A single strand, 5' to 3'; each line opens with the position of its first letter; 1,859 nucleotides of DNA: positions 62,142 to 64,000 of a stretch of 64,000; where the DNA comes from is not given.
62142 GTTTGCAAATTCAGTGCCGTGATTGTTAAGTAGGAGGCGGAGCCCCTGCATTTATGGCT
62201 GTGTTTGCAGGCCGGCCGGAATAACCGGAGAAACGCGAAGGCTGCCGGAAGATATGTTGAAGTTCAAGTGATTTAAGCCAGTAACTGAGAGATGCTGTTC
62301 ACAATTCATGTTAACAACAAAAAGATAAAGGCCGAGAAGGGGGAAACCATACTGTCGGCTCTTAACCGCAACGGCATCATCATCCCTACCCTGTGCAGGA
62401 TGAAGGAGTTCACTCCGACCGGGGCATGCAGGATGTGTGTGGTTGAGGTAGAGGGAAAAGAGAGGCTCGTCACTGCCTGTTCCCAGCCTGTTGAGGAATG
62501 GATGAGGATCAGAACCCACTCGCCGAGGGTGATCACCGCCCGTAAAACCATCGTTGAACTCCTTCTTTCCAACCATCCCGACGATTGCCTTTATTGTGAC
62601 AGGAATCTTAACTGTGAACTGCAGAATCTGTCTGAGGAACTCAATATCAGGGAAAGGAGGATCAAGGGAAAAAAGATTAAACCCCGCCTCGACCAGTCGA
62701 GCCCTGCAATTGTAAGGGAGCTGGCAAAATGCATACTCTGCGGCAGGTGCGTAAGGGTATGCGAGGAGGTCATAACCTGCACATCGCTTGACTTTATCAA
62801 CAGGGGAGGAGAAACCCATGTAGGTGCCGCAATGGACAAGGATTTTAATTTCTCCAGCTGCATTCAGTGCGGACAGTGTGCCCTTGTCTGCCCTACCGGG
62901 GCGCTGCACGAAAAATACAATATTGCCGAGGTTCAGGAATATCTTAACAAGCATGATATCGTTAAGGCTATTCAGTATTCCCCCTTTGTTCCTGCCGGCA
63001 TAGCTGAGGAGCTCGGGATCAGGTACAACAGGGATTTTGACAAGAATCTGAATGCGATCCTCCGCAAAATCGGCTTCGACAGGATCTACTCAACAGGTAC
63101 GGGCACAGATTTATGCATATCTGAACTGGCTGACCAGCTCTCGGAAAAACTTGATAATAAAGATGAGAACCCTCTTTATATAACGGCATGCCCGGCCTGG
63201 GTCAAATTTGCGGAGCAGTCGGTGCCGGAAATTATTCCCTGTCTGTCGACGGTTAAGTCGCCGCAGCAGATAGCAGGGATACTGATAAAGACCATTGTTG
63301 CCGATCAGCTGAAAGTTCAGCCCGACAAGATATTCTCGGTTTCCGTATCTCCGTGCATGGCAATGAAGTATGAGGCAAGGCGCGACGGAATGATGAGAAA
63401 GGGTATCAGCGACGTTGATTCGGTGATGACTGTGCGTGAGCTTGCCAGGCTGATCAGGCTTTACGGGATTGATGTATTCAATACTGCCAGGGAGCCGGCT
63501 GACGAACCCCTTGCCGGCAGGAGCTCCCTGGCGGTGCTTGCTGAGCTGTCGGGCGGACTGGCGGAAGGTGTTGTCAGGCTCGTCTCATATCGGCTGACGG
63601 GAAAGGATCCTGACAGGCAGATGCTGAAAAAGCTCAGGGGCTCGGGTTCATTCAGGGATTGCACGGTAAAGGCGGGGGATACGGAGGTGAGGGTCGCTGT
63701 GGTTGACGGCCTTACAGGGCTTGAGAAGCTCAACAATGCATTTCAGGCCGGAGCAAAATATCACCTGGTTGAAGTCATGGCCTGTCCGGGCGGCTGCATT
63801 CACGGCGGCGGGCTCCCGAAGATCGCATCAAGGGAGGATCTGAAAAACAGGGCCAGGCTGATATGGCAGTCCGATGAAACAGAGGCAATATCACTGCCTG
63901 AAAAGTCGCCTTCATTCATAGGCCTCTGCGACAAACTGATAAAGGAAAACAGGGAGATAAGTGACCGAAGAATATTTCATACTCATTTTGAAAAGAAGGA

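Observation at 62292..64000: NuoEF-linked HydA-like protein keeps the H-cluster cysteines but lacks the canonical proton-transfer pathway and Lys358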

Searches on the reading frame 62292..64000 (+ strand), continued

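Call 25: search_solved_structures(query=P0001, show_alignments=5, max_evalue=1e-85)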
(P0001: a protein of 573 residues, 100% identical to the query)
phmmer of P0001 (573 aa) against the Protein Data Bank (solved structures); distinct sequences matched with E-value up to 1e-85: 21.
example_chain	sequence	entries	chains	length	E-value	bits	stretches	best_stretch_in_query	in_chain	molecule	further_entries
8a6t_A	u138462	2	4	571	6.2e-120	404.2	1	5-529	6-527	Electron bifurcating hydrogenase subunit HydA1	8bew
7q4v_A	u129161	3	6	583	6e-109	368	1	4-570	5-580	Iron hydrogenase HydA1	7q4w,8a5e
7p5h_A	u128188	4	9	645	1.3e-97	330.5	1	5-566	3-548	Fe-hydrogenase, subunit alpha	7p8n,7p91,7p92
6gly_A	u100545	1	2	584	1.9e-91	310.2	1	4-530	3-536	Iron hydrogenase 1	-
9rj9_A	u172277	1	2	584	2.5e-91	309.8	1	4-530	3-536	Iron hydrogenase 1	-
6gm8_A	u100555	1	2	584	3.1e-91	309.5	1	4-530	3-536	Iron hydrogenase 1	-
6gm0_A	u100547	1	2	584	6e-91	308.6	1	4-530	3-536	Iron hydrogenase 1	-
5la3_A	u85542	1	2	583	6.2e-91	308.5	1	4-530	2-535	Iron hydrogenase 1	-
7qhf_A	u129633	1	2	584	6.4e-91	308.5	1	4-530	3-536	Iron hydrogenase 1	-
4xdd_A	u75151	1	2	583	8.6e-91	308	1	4-530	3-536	Iron hydrogenase 1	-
4xdc_A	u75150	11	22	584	8.7e-91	308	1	4-530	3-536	Iron hydrogenase 1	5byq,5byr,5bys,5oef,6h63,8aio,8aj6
1c4a_A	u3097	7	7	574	9.4e-91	307.9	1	4-530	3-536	PROTEIN (FE-ONLY HYDROGENASE) | PROTEIN (PERIPLASMIC HYDROGENASE 1) | Iron hydrogenase 1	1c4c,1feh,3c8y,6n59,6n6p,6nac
6yf4_A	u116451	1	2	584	1.2e-90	307.6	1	4-530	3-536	Iron hydrogenase 1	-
8cjy_A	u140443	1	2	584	1.2e-90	307.6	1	4-530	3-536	Iron hydrogenase 1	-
6glz_A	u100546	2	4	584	1.3e-90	307.4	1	4-530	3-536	Iron hydrogenase 1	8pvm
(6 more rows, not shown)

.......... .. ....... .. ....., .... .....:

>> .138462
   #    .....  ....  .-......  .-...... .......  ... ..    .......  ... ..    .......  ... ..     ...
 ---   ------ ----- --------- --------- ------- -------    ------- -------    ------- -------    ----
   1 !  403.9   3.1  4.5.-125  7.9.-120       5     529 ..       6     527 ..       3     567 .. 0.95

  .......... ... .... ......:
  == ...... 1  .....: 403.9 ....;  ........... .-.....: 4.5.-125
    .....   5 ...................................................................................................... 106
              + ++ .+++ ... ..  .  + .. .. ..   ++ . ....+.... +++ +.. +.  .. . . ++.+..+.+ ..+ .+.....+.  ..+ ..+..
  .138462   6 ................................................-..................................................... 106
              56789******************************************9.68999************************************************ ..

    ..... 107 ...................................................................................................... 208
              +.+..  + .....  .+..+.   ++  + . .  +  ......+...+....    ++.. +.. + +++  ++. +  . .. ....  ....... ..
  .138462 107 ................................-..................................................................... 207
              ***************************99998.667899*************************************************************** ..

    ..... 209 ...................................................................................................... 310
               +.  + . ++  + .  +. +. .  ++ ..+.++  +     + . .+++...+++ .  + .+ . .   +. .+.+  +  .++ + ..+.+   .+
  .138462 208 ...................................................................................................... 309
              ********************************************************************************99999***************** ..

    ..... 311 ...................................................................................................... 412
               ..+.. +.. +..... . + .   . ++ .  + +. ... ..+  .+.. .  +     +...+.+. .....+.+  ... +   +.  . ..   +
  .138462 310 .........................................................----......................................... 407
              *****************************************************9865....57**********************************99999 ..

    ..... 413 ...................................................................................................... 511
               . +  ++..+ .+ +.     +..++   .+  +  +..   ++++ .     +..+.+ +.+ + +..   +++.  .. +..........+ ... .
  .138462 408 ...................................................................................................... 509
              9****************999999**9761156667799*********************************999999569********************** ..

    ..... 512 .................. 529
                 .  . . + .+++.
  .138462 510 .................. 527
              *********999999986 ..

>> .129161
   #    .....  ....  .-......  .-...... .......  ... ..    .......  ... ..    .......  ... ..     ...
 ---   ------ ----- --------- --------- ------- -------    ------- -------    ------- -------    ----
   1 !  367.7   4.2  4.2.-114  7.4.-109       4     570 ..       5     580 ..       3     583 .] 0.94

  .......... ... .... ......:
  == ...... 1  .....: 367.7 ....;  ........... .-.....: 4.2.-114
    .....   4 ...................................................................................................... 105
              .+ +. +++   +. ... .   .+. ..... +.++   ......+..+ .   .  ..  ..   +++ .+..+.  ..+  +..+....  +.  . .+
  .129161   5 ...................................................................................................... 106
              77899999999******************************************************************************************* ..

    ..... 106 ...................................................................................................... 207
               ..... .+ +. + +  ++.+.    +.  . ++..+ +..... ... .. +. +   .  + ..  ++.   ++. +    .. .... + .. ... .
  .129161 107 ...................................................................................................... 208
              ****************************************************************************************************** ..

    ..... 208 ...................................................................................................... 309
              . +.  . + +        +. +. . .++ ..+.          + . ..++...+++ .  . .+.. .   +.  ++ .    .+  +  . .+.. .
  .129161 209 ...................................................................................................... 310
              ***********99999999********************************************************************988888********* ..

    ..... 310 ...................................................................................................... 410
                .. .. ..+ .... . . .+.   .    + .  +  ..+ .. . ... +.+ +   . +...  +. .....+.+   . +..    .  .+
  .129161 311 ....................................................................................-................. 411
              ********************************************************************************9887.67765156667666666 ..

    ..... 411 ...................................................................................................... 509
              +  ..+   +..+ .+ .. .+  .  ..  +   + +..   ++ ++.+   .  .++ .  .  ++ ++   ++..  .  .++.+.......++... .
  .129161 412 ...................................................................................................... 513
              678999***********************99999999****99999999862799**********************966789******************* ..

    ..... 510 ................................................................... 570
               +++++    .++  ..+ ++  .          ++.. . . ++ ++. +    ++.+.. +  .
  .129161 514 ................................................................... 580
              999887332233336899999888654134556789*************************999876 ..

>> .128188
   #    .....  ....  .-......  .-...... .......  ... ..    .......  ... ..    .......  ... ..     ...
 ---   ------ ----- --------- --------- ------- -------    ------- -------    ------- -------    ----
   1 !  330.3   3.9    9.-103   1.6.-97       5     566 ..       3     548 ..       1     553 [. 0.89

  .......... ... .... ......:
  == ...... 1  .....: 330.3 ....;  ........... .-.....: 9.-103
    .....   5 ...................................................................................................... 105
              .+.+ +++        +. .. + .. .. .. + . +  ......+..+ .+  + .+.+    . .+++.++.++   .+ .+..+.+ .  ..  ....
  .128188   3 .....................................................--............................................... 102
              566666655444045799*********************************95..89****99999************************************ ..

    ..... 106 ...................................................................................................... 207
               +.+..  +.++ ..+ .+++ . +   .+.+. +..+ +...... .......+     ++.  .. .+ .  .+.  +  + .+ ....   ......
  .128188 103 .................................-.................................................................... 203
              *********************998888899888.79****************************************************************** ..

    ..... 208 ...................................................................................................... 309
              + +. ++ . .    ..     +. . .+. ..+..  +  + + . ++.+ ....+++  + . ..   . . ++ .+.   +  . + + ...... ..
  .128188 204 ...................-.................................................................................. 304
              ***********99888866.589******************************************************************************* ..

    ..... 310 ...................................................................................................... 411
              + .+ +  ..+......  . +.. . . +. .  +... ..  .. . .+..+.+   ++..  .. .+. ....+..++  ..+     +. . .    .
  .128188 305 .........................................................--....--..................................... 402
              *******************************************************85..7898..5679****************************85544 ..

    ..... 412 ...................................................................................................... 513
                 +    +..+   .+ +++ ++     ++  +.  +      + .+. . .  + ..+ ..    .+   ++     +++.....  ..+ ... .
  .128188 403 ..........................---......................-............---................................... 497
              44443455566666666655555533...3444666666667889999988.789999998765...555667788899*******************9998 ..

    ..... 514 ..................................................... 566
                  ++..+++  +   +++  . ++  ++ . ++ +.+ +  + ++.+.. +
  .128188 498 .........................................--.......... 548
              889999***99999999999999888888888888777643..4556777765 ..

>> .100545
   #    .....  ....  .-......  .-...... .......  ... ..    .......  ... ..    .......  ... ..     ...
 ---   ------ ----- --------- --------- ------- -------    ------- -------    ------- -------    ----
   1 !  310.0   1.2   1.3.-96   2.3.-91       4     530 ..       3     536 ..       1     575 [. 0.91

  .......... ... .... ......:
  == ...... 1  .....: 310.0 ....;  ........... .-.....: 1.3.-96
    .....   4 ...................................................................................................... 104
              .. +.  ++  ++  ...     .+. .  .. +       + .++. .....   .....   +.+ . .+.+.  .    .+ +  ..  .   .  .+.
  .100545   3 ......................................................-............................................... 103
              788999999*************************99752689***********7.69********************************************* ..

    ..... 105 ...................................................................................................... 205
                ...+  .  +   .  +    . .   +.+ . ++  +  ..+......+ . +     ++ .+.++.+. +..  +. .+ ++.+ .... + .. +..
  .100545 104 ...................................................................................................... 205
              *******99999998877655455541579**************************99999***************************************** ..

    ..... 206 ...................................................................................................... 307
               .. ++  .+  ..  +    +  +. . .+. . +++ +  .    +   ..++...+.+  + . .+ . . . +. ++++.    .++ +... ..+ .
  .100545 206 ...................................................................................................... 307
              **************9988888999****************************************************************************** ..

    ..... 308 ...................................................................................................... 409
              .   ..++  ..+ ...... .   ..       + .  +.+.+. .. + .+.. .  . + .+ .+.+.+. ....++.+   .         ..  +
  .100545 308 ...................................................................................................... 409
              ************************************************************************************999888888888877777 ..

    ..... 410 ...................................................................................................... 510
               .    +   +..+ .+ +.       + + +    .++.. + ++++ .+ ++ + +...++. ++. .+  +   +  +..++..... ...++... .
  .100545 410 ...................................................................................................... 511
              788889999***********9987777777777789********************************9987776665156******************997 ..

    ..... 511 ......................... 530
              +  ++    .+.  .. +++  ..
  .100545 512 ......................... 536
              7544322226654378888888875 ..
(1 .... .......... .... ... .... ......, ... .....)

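Call 26: search_protein_representatives(protein=P0001)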
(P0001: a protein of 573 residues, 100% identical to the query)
Query: 573 residues. Proteins with E-value up to 0.001 (for the whole library): 17894; up to 1e-10: 9478; up to 1e-30: 1656. The best 150 are listed.
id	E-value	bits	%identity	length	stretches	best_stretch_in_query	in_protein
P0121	1.8e-295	996.9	77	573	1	1-573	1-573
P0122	2.0e-271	917.6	29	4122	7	229-566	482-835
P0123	6.8e-148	509.8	46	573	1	4-528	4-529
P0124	5.9e-143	493.5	44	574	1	4-568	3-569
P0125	1.5e-139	482.2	44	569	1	2-539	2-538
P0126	6.4e-138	476.9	44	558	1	4-534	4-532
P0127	3.1e-134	464.7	42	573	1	1-572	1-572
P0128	3.4e-132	458.0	43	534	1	31-558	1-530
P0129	8.9e-130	450.0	40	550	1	5-541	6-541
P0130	1.9e-127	442.3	41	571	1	4-530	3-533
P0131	6.8e-126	437.2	40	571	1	4-572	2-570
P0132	1.8e-125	435.7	48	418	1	154-573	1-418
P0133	1.9e-125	435.7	40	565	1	5-573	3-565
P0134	1.1e-123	429.9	42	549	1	3-544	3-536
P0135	1.2e-119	416.5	40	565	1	1-530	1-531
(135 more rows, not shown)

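Call 31: find_encoding_contigs(protein=P0123, flank=8000, max_places=3)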
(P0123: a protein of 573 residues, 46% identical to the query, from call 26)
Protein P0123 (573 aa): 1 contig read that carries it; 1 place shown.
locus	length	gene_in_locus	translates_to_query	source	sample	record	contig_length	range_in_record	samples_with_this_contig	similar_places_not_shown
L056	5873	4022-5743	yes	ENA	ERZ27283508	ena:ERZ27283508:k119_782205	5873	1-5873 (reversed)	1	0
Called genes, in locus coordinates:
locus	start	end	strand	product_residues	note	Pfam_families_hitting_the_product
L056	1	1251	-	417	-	?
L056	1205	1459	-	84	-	PF01257:2Fe-2S_thioredx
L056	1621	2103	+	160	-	PF01257:2Fe-2S_thioredx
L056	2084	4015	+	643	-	PF01512:Complex1_51K, PF10589:NADH_4Fe-4S, PF12837:Fer4_6 (faint), PF12797:Fer4_2 (faint), PF00037:Fer4 (weak), PF13187:Fer4_9 (weak), PF13237:Fer4_10 (weak)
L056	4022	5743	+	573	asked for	PF00111:Fer2, PF13510:Fer2_4, PF10588:NADH-G_4Fe-4S_3, PF13237:Fer4_10 (weak), PF14697:Fer4_21 (weak), PF22117:Fer4_Nqo3, PF12838:Fer4_7, PF02906:Fe_hyd_lg_C, +7 more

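Call 32: find_encoding_contigs(protein=P0125, flank=8000, max_places=2)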
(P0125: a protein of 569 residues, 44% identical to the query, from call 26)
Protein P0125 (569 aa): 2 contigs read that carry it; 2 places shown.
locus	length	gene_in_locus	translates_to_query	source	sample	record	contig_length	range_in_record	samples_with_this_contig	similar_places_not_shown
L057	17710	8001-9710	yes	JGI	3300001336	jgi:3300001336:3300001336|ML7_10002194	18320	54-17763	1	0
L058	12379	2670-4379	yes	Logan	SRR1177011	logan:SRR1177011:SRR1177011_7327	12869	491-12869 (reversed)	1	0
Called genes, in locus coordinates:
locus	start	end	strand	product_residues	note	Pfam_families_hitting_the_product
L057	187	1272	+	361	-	-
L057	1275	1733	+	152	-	-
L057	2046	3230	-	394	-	PF07228:SpoIIE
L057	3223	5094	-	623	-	PF00037:Fer4 (weak), PF12838:Fer4_7, PF13187:Fer4_9, PF13237:Fer4_10, PF14697:Fer4_21, PF25160:LdpA_Fe-S-bd, PF00037:Fer4 (weak), PF02906:Fe_hyd_lg_C, +5 more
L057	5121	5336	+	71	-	-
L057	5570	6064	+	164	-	PF01257:2Fe-2S_thioredx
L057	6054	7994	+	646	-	PF01512:Complex1_51K, PF10589:NADH_4Fe-4S, PF00037:Fer4 (weak), PF12837:Fer4_6 (weak), PF12838:Fer4_7 (weak), PF13187:Fer4_9, PF13237:Fer4_10, PF14697:Fer4_21, +2 more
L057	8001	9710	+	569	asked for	PF13510:Fer2_4, PF12837:Fer4_6 (faint), PF10588:NADH-G_4Fe-4S_3, PF13237:Fer4_10 (weak), PF22117:Fer4_Nqo3 (weak), PF12838:Fer4_7 (weak), PF00037:Fer4 (weak), PF02906:Fe_hyd_lg_C, +4 more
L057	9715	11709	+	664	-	PF12838:Fer4_7 (weak), PF13187:Fer4_9 (weak), PF13237:Fer4_10, PF25160:LdpA_Fe-S-bd (weak), PF02906:Fe_hyd_lg_C, PF04060:FeS, PF00512:HisKA, PF02518:HATPase_c, +1 more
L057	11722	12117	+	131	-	PF00072:Response_reg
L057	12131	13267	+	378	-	PF00072:Response_reg, PF00512:HisKA, PF02518:HATPase_c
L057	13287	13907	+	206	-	PF06971:Put_DNA-bind_N, PF01408:GFO_IDH_MocA, PF02629:CoA_binding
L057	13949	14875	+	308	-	PF06574:FAD_syn, PF01467:CTP_transf_like (weak)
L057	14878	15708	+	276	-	PF00753:Lactamase_B, PF23023:Anti-Pycsar_Apyc1, PF12706:Lactamase_B_2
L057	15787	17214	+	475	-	PF04055:Radical_SAM, PF06968:BATS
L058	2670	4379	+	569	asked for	PF13510:Fer2_4, PF12837:Fer4_6 (faint), PF10588:NADH-G_4Fe-4S_3, PF13237:Fer4_10 (weak), PF22117:Fer4_Nqo3 (weak), PF12838:Fer4_7 (weak), PF00037:Fer4 (weak), PF02906:Fe_hyd_lg_C, +4 more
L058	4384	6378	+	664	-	PF12838:Fer4_7 (weak), PF13187:Fer4_9 (weak), PF13237:Fer4_10, PF25160:LdpA_Fe-S-bd (weak), PF02906:Fe_hyd_lg_C, PF04060:FeS, PF00512:HisKA, PF02518:HATPase_c, +1 more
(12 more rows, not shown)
